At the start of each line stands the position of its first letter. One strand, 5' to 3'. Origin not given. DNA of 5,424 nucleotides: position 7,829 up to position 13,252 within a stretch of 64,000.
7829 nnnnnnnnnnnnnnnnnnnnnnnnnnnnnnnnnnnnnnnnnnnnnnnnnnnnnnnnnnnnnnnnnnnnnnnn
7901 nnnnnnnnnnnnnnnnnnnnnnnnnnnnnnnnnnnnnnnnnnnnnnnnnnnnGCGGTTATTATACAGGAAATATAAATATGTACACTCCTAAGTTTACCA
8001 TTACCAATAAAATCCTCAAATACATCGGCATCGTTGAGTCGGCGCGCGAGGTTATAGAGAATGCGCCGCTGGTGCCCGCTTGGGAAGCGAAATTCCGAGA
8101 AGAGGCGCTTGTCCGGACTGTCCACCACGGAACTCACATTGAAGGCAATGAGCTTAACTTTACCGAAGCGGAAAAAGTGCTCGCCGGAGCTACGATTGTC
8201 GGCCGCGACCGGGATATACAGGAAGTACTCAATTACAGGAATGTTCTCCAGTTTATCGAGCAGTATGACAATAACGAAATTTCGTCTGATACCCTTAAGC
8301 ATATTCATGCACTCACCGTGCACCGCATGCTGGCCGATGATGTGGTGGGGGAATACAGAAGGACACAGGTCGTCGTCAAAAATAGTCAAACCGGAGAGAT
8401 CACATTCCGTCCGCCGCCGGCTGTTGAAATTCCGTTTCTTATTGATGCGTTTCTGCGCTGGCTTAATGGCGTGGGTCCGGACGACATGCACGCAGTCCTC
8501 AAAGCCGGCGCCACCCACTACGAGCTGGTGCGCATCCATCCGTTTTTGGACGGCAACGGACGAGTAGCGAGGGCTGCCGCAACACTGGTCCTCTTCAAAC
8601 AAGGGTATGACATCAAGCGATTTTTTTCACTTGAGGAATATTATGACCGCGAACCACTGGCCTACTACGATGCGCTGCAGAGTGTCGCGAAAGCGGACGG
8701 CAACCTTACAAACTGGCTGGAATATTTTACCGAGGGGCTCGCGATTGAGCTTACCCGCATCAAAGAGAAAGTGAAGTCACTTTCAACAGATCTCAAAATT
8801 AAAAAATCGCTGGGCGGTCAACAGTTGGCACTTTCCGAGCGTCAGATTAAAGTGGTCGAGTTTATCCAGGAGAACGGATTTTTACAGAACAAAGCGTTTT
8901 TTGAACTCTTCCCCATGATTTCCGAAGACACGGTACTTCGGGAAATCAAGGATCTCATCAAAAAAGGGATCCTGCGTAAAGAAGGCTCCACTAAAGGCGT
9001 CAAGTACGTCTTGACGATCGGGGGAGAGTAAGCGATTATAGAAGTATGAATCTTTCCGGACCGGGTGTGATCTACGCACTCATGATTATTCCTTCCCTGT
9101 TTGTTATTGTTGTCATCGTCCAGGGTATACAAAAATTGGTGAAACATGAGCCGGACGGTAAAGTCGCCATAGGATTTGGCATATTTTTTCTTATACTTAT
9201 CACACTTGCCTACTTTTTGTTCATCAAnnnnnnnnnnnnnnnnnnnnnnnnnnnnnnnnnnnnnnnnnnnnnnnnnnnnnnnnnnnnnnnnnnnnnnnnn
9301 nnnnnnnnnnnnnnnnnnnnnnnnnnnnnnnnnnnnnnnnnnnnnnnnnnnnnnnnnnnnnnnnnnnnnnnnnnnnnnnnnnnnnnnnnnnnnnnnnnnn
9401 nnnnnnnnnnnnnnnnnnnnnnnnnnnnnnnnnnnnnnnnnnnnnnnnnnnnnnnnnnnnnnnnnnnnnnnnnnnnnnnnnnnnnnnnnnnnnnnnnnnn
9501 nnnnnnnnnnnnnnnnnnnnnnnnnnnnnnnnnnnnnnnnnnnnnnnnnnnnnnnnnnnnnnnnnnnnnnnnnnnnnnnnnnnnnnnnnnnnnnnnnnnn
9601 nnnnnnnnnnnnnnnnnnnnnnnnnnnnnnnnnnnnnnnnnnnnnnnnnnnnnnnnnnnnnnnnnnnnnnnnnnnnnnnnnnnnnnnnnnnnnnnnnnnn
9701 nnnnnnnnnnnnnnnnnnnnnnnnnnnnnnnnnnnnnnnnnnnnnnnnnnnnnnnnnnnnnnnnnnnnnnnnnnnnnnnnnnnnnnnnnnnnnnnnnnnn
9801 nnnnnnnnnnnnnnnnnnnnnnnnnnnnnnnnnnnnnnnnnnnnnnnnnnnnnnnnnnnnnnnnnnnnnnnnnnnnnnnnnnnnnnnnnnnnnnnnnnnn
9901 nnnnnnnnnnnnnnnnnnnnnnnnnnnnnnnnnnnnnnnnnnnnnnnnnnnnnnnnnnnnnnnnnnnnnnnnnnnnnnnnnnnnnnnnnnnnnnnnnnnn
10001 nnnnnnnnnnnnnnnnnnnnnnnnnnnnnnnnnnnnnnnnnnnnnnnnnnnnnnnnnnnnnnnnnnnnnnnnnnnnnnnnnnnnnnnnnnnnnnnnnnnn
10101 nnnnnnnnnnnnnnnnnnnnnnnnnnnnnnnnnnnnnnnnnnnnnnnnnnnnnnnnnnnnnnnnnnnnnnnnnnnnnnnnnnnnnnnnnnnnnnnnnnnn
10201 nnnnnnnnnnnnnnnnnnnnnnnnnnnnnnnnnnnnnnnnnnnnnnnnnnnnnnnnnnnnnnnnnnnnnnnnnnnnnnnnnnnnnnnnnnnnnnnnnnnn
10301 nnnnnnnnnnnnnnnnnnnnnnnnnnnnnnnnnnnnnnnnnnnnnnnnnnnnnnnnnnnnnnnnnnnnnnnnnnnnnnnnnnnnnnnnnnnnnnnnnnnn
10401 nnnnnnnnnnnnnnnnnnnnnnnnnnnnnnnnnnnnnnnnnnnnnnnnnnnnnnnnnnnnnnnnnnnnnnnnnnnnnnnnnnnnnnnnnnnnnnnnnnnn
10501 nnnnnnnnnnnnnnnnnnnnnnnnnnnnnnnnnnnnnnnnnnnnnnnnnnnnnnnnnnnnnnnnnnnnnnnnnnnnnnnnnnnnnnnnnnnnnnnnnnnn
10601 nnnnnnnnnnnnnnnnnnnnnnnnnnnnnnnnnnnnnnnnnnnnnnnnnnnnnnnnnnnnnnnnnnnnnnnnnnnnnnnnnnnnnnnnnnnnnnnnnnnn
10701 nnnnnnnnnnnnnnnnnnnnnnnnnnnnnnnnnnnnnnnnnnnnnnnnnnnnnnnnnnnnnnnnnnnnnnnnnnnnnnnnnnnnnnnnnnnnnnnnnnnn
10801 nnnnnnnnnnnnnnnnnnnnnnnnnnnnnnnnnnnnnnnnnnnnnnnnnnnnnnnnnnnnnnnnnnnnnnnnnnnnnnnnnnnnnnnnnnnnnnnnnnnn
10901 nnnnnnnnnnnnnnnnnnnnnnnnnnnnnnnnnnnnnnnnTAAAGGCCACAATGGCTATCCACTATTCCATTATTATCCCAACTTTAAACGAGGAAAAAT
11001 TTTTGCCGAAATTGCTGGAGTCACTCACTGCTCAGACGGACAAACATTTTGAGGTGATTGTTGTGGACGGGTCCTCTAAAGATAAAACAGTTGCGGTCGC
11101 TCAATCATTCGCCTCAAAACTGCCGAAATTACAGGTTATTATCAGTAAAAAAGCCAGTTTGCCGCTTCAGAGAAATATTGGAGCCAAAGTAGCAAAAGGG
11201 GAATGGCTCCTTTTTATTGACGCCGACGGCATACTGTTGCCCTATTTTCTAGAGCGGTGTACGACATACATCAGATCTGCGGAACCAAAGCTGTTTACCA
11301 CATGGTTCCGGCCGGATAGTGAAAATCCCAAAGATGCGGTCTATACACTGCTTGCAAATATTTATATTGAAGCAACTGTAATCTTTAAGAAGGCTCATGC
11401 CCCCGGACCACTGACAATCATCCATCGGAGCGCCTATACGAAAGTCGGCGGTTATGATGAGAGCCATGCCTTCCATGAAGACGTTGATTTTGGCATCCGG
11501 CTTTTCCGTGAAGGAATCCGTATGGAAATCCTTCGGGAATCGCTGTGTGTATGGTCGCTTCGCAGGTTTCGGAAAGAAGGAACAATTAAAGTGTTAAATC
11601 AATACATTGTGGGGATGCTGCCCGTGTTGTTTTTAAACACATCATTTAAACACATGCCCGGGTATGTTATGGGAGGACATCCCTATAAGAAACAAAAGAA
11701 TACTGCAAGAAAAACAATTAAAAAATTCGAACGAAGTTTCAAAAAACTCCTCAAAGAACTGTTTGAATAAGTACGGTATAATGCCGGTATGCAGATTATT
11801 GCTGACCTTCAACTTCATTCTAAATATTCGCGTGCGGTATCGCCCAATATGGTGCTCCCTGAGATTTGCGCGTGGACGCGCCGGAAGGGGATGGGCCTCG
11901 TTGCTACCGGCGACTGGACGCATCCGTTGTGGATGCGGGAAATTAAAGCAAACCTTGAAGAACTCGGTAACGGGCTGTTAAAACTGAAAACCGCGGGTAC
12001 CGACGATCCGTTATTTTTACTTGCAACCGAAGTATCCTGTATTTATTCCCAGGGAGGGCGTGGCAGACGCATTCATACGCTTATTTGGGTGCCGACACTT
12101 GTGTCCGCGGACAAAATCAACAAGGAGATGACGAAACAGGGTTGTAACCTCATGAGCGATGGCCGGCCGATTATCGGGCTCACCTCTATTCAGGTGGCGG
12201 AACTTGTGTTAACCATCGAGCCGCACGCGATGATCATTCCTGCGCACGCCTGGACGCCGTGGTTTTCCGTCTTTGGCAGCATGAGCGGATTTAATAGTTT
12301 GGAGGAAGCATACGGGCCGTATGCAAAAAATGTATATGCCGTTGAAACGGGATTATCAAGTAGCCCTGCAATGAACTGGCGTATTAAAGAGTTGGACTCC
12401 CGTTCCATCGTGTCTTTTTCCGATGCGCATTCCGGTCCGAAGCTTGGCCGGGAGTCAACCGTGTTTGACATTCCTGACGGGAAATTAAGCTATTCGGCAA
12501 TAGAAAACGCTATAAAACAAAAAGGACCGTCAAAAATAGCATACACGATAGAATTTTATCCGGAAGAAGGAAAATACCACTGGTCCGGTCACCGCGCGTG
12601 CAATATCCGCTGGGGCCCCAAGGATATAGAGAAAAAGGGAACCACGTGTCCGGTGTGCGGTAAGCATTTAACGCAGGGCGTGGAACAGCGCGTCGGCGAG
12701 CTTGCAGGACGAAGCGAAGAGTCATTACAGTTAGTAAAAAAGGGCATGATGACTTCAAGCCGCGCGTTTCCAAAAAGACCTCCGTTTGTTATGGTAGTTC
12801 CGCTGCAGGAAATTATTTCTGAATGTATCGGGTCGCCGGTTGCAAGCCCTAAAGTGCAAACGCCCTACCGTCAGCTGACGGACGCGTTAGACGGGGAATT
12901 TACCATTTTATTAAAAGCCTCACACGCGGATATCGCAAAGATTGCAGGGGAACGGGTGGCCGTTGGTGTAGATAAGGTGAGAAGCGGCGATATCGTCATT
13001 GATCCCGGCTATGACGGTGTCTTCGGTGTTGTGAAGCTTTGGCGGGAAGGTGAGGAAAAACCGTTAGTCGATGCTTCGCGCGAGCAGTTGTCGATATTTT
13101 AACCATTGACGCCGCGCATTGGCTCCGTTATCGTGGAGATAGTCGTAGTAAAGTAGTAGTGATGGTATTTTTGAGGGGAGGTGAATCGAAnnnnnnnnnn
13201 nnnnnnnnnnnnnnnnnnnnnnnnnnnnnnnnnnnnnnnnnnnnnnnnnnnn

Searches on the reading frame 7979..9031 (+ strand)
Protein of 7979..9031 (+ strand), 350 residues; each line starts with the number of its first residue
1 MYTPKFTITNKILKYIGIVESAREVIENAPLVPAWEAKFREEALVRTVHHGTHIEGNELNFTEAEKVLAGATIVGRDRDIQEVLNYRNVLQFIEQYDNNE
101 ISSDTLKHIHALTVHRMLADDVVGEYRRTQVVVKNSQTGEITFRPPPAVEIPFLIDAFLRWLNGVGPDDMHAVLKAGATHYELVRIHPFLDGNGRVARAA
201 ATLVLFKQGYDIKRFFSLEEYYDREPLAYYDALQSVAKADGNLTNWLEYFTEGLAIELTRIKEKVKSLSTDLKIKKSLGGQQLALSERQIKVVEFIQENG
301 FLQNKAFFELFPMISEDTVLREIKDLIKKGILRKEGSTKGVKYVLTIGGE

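Call 48: search_protein_families(library=pfam, proteins=[window:7979-9031:+], max_evalue=0.0001)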
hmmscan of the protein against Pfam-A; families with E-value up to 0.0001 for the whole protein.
window:7979-9031:+ (350 aa): 1 family
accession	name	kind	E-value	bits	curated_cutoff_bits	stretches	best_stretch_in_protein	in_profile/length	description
PF02661.23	Fic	-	7.1e-21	75.3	24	1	103-205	4-93/93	Fic/DOC family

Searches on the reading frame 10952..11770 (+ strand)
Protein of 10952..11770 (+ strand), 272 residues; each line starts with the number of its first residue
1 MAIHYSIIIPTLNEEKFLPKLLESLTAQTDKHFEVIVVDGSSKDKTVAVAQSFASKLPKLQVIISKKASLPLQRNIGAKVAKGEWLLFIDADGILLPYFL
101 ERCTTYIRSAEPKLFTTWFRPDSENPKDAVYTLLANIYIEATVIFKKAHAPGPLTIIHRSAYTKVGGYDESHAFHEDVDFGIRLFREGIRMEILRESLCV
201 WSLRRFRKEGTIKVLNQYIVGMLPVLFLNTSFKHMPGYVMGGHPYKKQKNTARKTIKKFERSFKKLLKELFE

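Call 49: search_protein_families(library=pfam, proteins=[window:10952-11770:+], max_evalue=0.0001)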
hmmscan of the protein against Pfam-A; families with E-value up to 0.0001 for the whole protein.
window:10952-11770:+ (272 aa): 4 families
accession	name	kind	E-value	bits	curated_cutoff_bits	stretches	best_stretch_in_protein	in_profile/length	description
PF00535.33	Glycos_transf_2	-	2.8e-29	102.7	23.3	1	6-162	1-164/168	Glycosyl transferase family 2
PF13641.12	Glyco_tranf_2_3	-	1e-14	55.5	27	1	5-203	3-212/230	Glycosyltransferase like family 2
PF10111.15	Glyco_tranf_2_2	-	3.2e-13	50.2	27.3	1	6-102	1-101/276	Glycosyltransferase like family 2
PF13632.12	Glyco_trans_2_3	-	3.6e-06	27.4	27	1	85-206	1-127/198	Glycosyl transferase family group 2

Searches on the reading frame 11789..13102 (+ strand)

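Call 49: search_protein_families(library=pfam, proteins=[window:11789-13102:+], max_evalue=0.0001)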
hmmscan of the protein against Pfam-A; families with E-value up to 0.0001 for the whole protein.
window:11789-13102:+ (437 aa): 0 families

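Call 56: search_protein_families(library=pfam, proteins=[window:11789-13102:+], max_evalue=10)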
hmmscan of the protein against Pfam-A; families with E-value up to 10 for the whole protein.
window:11789-13102:+ (437 aa): 1 family
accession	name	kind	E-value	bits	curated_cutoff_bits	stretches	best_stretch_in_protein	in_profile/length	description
PF20430.3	Eplus_motif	-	0.19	11.9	24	1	41-59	7-24/28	E+ motif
